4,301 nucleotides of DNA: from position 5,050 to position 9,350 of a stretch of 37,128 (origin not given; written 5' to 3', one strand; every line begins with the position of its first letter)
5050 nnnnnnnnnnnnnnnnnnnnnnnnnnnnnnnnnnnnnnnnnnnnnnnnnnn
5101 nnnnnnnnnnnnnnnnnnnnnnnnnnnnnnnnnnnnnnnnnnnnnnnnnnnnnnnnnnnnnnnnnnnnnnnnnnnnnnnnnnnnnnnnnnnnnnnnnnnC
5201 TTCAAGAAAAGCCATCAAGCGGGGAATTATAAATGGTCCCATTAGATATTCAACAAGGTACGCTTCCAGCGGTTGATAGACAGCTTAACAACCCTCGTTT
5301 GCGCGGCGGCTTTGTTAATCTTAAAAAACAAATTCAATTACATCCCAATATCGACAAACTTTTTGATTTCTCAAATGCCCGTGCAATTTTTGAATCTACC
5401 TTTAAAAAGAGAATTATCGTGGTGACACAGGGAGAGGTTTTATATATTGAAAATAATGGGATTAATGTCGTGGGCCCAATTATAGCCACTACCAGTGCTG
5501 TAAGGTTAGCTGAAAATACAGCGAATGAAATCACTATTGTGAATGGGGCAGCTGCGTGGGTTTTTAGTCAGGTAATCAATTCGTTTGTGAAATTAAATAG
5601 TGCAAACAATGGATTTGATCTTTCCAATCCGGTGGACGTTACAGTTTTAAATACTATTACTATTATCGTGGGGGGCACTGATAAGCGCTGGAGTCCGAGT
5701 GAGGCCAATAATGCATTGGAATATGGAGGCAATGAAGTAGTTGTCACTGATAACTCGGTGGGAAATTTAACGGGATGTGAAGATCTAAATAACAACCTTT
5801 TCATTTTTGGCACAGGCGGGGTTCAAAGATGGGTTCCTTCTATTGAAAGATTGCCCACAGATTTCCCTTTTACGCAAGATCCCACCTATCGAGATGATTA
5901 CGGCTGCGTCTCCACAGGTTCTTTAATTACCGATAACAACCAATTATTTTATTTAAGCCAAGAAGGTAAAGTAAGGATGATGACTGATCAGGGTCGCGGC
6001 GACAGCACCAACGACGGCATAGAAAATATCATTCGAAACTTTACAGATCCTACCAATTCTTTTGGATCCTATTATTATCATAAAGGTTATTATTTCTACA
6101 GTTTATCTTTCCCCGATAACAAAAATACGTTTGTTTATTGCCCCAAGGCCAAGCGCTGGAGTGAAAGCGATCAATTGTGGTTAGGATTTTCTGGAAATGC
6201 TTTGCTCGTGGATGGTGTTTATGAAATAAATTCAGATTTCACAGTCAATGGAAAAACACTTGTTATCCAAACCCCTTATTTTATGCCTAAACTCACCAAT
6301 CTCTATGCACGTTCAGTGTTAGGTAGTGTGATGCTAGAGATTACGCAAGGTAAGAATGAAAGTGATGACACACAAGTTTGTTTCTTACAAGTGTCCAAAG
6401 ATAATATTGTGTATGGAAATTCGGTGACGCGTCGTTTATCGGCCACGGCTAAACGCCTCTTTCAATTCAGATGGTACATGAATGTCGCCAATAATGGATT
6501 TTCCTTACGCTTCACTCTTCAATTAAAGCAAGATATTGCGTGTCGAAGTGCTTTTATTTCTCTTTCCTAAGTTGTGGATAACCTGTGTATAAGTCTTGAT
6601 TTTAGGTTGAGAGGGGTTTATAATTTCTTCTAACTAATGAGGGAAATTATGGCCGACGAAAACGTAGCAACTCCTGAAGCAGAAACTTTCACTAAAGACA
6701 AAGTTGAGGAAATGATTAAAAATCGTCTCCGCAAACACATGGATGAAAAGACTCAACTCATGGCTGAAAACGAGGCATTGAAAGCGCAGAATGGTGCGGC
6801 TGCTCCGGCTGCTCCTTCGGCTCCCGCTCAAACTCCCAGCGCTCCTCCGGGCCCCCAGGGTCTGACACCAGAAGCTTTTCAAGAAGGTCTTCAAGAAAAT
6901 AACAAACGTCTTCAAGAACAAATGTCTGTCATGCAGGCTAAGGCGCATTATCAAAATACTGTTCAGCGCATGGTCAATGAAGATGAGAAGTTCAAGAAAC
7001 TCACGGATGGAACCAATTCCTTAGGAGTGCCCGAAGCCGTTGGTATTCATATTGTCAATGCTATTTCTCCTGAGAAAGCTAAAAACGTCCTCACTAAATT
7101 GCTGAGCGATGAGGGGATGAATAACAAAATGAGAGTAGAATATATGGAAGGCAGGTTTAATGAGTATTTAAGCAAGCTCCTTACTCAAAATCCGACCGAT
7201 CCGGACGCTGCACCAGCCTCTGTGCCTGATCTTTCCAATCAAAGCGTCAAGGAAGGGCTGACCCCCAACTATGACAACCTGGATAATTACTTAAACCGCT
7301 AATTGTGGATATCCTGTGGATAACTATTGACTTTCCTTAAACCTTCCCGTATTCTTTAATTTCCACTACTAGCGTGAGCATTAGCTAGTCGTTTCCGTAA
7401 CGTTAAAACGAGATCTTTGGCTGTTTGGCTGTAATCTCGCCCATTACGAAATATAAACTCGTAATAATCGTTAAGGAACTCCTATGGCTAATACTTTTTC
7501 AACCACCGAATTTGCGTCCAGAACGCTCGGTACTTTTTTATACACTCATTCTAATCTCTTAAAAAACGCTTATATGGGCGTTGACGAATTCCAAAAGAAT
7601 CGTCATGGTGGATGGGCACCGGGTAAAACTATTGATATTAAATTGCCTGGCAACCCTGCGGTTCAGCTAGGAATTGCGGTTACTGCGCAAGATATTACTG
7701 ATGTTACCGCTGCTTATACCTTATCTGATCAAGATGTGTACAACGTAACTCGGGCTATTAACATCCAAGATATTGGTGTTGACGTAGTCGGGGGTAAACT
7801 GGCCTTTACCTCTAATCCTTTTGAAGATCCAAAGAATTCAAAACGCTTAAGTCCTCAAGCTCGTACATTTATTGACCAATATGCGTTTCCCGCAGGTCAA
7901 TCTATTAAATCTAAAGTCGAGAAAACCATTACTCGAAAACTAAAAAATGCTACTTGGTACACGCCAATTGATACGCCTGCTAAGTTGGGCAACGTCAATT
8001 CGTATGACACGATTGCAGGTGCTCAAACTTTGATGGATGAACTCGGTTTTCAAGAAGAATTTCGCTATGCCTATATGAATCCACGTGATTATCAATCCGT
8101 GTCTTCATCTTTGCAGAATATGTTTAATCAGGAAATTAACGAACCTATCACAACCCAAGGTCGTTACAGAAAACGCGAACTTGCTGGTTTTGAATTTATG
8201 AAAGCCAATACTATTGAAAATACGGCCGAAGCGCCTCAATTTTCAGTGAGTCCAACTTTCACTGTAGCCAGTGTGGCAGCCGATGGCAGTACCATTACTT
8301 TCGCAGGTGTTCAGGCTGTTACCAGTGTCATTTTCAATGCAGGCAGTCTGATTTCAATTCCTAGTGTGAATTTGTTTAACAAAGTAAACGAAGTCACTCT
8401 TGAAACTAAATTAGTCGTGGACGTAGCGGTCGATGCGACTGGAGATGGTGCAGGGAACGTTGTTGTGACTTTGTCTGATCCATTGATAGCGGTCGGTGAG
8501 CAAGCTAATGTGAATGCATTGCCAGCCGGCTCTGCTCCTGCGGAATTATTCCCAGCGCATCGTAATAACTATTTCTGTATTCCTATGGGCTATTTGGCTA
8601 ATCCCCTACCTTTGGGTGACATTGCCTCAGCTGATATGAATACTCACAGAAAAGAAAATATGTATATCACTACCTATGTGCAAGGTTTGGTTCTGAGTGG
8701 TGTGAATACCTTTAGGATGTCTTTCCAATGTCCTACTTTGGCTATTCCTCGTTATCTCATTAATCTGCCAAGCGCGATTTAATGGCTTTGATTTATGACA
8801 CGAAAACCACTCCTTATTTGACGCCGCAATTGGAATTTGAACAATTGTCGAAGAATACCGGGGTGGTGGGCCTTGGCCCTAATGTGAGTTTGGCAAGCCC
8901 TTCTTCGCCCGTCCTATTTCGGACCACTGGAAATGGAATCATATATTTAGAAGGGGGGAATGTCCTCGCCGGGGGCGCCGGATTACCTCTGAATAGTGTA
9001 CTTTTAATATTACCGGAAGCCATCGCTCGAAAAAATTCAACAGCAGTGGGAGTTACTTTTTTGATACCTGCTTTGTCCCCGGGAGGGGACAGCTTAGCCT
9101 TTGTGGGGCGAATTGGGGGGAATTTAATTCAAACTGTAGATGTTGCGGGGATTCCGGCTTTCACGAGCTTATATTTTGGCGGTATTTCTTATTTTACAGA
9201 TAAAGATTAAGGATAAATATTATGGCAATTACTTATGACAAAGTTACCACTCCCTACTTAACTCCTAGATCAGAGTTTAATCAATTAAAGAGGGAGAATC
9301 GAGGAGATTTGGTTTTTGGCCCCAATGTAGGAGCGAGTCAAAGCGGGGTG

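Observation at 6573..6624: DnaA-box pair at a fixed 3-nt distance upstream of a near-consensus late promoter (scaffold gene)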

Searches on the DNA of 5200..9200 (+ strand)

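Call 9: search_dna_similar(query=window:5200-9200:+, collection=phages, mode=near)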
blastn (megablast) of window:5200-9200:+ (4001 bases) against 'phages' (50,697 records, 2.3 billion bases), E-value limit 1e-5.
No match.
